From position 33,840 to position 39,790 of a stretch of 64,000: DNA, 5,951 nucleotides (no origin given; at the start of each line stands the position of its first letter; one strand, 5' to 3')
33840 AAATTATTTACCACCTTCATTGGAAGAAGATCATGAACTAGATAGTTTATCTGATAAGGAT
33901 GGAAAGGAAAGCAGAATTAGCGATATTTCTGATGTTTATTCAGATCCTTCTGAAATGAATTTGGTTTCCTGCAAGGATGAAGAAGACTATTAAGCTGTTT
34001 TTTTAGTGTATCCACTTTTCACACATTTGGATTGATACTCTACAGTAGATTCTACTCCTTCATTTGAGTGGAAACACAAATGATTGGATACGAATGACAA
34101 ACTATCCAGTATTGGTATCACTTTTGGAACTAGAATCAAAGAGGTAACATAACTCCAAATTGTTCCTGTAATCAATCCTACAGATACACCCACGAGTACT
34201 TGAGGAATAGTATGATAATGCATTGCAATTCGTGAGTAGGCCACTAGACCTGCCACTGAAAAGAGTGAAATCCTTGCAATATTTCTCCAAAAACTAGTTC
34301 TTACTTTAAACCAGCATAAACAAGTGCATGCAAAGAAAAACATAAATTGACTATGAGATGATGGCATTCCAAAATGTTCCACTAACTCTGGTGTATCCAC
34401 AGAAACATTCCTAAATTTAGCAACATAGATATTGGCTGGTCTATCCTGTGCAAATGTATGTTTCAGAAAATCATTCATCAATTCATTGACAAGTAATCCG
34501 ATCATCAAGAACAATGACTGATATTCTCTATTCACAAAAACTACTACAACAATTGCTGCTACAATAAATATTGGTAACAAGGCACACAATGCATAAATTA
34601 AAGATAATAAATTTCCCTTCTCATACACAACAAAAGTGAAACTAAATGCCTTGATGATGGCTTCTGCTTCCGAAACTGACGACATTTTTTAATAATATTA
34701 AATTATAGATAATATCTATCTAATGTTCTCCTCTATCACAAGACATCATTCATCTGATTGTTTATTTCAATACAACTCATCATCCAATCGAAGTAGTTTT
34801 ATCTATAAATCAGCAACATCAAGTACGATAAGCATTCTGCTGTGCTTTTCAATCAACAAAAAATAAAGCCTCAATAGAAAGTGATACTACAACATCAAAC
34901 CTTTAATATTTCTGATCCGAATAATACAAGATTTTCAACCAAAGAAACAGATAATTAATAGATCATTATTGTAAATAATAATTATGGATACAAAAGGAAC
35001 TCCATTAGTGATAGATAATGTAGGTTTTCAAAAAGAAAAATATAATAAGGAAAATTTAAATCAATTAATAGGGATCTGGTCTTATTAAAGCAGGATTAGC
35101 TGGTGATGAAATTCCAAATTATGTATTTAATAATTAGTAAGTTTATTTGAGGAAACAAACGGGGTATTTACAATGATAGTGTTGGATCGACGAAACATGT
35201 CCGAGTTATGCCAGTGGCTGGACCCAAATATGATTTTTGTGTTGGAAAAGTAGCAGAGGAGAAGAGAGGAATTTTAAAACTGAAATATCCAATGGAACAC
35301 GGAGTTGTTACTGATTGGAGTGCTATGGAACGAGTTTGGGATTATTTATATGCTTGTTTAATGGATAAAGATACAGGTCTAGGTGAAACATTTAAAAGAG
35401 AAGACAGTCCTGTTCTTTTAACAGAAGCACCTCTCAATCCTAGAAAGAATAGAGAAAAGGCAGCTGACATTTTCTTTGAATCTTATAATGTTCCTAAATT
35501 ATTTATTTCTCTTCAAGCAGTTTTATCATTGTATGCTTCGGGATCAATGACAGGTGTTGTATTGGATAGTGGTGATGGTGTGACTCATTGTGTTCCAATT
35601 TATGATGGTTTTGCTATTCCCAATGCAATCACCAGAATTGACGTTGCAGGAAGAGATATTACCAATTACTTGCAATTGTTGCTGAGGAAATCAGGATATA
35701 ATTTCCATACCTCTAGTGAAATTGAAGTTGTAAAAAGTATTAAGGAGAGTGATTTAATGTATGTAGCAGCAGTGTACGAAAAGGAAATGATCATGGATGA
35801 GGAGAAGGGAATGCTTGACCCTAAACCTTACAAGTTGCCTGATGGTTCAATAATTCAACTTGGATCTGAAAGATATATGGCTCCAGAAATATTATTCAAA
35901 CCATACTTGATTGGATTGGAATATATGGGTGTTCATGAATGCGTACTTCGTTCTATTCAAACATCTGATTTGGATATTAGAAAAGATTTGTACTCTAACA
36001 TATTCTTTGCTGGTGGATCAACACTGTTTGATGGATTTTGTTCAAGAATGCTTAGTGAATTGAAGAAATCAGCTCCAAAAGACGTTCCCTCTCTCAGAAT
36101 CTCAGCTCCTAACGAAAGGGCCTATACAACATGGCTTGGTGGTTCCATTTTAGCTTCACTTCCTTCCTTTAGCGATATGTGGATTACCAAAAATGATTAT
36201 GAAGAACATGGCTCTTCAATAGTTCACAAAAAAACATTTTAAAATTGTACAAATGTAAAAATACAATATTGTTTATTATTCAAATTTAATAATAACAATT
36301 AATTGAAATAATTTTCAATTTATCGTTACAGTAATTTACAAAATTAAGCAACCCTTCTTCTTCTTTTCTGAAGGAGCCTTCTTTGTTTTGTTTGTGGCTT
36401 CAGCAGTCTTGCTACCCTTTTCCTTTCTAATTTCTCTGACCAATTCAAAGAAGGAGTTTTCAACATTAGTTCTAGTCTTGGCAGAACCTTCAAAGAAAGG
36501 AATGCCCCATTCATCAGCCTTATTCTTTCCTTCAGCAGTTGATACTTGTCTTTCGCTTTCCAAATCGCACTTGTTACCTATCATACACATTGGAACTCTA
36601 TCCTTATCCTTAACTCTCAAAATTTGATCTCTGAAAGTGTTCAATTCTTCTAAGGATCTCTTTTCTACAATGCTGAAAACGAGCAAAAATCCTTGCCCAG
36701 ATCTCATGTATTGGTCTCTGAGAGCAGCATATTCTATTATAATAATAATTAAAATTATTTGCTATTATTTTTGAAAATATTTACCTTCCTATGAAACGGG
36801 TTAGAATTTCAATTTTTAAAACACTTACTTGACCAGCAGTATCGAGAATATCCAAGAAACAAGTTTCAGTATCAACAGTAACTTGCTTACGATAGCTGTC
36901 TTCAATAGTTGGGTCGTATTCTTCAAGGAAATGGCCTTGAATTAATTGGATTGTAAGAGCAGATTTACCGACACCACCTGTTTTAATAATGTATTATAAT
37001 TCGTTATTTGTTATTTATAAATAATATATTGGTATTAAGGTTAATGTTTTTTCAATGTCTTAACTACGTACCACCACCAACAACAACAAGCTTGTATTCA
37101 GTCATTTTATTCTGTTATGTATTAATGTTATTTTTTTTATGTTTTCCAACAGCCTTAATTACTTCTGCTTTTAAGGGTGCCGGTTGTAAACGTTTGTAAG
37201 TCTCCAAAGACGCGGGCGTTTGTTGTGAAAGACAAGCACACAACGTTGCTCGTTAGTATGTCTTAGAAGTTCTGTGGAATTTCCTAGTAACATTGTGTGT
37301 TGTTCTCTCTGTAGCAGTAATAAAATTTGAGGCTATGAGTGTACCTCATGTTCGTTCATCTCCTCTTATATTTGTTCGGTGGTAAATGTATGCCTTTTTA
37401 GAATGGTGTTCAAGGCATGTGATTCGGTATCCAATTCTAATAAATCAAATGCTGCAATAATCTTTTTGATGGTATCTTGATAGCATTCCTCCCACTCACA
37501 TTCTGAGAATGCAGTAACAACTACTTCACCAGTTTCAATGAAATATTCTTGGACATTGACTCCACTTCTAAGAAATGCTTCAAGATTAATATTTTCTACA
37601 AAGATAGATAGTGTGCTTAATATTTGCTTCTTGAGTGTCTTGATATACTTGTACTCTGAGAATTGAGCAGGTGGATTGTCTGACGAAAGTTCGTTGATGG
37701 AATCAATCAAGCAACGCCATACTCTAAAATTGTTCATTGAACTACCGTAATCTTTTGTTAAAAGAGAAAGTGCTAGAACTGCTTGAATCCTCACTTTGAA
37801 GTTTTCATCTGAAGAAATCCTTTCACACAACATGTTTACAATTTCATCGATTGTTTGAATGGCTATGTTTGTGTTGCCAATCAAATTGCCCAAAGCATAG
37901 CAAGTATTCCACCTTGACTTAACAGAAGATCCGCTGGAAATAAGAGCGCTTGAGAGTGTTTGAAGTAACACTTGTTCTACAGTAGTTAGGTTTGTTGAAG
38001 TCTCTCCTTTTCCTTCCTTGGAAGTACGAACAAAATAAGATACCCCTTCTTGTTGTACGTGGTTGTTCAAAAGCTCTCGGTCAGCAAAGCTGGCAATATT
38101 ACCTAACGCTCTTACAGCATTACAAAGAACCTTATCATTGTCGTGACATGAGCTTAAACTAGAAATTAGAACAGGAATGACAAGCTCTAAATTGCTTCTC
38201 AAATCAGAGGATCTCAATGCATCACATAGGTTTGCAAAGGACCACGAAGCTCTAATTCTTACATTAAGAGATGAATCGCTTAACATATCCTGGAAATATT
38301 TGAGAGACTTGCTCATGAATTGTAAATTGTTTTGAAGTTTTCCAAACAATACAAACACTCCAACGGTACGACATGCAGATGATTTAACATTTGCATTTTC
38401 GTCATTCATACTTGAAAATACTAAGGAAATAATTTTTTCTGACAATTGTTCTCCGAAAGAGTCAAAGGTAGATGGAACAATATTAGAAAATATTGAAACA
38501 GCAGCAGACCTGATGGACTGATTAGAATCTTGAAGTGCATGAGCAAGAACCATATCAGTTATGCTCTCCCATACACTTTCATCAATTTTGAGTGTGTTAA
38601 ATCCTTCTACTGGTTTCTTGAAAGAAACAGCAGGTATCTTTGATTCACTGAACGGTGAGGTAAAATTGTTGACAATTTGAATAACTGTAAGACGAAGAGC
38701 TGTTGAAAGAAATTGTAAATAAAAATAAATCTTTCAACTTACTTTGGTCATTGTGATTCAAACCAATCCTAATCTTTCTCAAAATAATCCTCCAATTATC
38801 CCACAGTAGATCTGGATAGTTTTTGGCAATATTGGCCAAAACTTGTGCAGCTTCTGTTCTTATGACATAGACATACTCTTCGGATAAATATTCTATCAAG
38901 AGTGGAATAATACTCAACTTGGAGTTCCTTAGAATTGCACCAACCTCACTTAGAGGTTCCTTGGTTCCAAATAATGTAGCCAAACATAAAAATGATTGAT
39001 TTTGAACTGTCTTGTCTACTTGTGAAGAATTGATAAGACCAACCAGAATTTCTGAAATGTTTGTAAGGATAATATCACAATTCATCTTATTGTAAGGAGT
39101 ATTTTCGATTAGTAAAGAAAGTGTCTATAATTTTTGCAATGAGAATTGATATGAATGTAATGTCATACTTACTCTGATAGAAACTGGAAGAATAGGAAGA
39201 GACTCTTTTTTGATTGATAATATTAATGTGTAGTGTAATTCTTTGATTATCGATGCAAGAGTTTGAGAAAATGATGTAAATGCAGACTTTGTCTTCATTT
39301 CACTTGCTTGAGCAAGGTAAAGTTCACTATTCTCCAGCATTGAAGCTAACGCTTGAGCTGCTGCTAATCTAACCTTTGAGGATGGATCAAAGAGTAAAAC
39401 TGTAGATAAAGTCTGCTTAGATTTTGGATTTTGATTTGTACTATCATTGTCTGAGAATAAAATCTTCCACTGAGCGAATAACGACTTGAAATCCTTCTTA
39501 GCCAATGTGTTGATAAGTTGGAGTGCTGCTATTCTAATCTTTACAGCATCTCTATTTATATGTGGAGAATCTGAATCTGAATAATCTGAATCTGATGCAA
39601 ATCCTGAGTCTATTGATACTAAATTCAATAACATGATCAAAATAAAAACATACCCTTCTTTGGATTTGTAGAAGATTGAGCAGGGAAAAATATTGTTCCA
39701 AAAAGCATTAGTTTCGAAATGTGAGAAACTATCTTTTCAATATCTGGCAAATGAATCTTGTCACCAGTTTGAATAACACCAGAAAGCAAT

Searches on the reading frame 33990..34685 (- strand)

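Call 27: search_protein_families(library=pfam, proteins=[window:33990-34685:-], max_evalue=0.001)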
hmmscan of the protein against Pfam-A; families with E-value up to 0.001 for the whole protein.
window:33990-34685:- (231 aa): 1 family
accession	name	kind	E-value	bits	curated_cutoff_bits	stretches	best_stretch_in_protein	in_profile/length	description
PF01569.27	PAP2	-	2.4e-16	60.1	27.2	1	58-180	3-124/130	PAP2 superfamily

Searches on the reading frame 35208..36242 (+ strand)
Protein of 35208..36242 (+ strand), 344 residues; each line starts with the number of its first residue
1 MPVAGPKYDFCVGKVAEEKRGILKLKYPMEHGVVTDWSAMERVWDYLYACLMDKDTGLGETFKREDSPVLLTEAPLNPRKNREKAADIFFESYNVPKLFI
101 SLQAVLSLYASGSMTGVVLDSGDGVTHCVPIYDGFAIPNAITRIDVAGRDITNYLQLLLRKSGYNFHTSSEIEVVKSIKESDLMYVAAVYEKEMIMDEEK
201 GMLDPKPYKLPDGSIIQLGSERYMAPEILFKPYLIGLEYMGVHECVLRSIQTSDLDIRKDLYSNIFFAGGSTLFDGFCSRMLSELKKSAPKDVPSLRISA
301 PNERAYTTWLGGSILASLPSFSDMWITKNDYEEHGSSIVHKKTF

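Call 27: search_protein_families(library=pfam, proteins=[window:35208-36242:+], max_evalue=0.001)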
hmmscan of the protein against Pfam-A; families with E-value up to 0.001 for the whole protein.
window:35208-36242:+ (344 aa): 1 family
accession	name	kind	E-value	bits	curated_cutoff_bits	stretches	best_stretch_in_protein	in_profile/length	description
PF00022.25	Actin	-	3e-99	332.8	27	1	9-343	45-409/410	Actin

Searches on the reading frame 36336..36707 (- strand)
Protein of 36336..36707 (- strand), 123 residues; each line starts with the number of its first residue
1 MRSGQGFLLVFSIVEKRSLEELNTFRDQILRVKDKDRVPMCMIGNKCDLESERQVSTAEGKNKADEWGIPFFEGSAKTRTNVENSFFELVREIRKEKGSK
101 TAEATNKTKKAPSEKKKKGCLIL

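Call 68: search_protein_families(library=pfam, proteins=[window:36336-36707:-], max_evalue=0.001)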
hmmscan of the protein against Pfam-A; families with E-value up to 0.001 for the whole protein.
window:36336-36707:- (123 aa): 1 family
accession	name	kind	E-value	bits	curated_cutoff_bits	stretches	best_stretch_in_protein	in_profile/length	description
PF00071.28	Ras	-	1.1e-27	97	21.6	1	1-94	69-161/162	Ras family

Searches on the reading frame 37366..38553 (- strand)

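Call 27: search_protein_families(library=pfam, proteins=[window:37366-38553:-], max_evalue=0.001)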
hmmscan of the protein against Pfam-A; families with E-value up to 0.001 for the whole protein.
window:37366-38553:- (395 aa): 14 families
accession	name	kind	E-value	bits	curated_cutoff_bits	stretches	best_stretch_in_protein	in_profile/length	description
PF02985.28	HEAT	-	1.6e-18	65.5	23.5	0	41-68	1-28/31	HEAT repeat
PF13513.12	HEAT_EZ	-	7.1e-17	61.9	27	0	98-153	3-55/55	HEAT-like repeat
PF13646.12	HEAT_2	-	8.7e-13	48.8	27.7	0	200-265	4-58/88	HEAT repeats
PF25780.1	TPR_IPO5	-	1.4e-08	35.6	27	1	3-155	2-156/172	IPO5-like, TPR repeats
PF00514.29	Arm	-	5.1e-07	30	20.6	1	125-155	13-41/41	Armadillo/beta-catenin-like repeat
PF25757.1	TPR_DNAAF5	-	1.2e-05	25.1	27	0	3-158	46-200/288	Dynein axonemal assembly factor 5-like, TPR repeats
PF12717.13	Cnd1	-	1.4e-05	25.6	26.4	0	36-139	17-114/162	non-SMC mitotic condensation complex subunit 1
PF05004.19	IFRD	-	2.6e-05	23.8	25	1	6-175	38-220/306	Interferon-related developmental regulator (IFRD)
PF25786.1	HEAT_GCN1_C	-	3.2e-05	24.4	27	0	35-129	22-113/151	GCN1-like, C-terminal HEAT repeats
PF21581.3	SCD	-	3.5e-05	24.5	27.5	0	80-110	28-58/75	Stromalin conservative domain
PF24714.1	TOR1L1_N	-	6.4e-05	22.9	43.3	0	8-135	51-182/281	TORTIFOLIA1 N-terminal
PF24492.1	HEAT_ECM29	-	0.00042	20.9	27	0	18-83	91-155/160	Proteasome adapter and scaffold protein ECM29, HEAT-repeat domain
PF12755.13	Vac14_Fab1_bd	-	0.0005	21.1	22.1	0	35-101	22-87/97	Vacuolar 14 Fab1-binding region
PF25767.1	ARM_TBCD_2nd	-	0.00067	19.6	29.7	0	37-134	74-166/245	Tubulin-specific chaperone D-like, ARM repeats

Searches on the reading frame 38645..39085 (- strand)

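Call 68: search_protein_families(library=pfam, proteins=[window:38645-39085:-], max_evalue=0.001)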
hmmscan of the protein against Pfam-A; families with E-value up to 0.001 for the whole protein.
window:38645-39085:- (146 aa): 1 family
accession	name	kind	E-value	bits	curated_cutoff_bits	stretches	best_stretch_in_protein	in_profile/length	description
PF13251.12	DUF4042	-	3.4e-05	24.1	27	1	1-48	138-182/182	Domain of unknown function (DUF4042)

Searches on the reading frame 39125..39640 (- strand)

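Call 27: search_protein_families(library=pfam, proteins=[window:39125-39640:-], max_evalue=0.001)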
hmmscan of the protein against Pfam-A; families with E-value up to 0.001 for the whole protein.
window:39125-39640:- (171 aa): 2 families
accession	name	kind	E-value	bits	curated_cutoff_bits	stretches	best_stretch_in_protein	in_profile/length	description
PF13251.12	DUF4042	-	3.8e-42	144.5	27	1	34-157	1-125/182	Domain of unknown function (DUF4042)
PF02985.28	HEAT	-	2.5e-06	27.6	23.5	1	82-104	8-30/31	HEAT repeat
